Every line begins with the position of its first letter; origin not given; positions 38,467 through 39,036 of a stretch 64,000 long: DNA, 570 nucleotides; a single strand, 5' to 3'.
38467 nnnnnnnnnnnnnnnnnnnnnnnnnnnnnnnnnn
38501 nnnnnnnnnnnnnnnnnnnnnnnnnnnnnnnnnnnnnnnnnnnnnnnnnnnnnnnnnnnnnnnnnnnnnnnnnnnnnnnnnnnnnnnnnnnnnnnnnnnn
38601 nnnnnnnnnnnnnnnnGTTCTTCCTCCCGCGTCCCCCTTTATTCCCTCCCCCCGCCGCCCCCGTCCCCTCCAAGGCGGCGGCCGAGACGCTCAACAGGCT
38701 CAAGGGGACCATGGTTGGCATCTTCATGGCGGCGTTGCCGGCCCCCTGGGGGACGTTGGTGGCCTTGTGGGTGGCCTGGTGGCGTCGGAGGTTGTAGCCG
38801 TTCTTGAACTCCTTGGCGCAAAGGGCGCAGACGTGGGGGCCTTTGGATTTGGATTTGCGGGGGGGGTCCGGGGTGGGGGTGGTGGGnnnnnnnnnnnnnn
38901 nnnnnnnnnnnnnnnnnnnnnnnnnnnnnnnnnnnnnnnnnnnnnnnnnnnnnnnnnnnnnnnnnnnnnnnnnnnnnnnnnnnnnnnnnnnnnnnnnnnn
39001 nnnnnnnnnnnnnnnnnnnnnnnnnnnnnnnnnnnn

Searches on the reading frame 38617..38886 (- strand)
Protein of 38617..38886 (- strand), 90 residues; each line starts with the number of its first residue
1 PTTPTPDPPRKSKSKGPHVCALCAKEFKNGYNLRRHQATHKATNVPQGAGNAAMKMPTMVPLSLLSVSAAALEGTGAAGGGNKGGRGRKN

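Call 61: search_solved_structures(query=window:38617-38886:-, max_evalue=1)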
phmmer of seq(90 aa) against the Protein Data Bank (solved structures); distinct sequences matched with E-value up to 1: 117 (the best 60 are shown).
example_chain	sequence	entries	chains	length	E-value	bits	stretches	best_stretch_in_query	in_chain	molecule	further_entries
5v3g_D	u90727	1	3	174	2.5e-15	60.2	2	14-41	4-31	PR domain zinc finger protein 9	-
5egb_A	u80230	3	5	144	1.2e-14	58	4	14-41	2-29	Histone-lysine N-methyltransferase PRDM9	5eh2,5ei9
2i13_A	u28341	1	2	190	3.6e-12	50.1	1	16-41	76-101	Aart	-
1mey_C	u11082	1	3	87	9.1e-09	39.2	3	16-42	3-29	CONSENSUS ZINC FINGER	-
5wjq_D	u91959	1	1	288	6.2e-08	36.6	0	16-42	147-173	Zinc finger protein 568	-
5v3m_C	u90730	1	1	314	9.8e-08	35.9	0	16-41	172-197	Zinc finger protein 568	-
5v3j_E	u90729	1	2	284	8.6e-07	32.9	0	16-42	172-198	Zinc finger protein 568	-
7ysf_A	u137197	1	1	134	1.6e-06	32.1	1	16-41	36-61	Zinc finger protein 524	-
2ee8_A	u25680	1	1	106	8.2e-06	29.8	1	11-41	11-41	Protein odd-skipped-related 2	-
7txc_E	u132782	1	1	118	1.6e-05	28.9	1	16-43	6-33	Hypermethylated in cancer 2 protein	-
8a4i_I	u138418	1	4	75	5.6e-05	27.1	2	16-45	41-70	Sal-like protein 4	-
1ubd_C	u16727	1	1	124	6.5e-05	26.9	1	17-42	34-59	PROTEIN (YY1 ZINC FINGER DOMAIN)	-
2m0d_A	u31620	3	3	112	8.8e-05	26.5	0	15-41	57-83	Zinc finger and BTB domain-containing protein 17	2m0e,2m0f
9jzt_A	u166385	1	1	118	9.6e-05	26.4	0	16-44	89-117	Zinc finger and BTB domain-containing protein 20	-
7y3i_A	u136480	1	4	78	0.00019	25.4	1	16-45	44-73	Sal-like protein 4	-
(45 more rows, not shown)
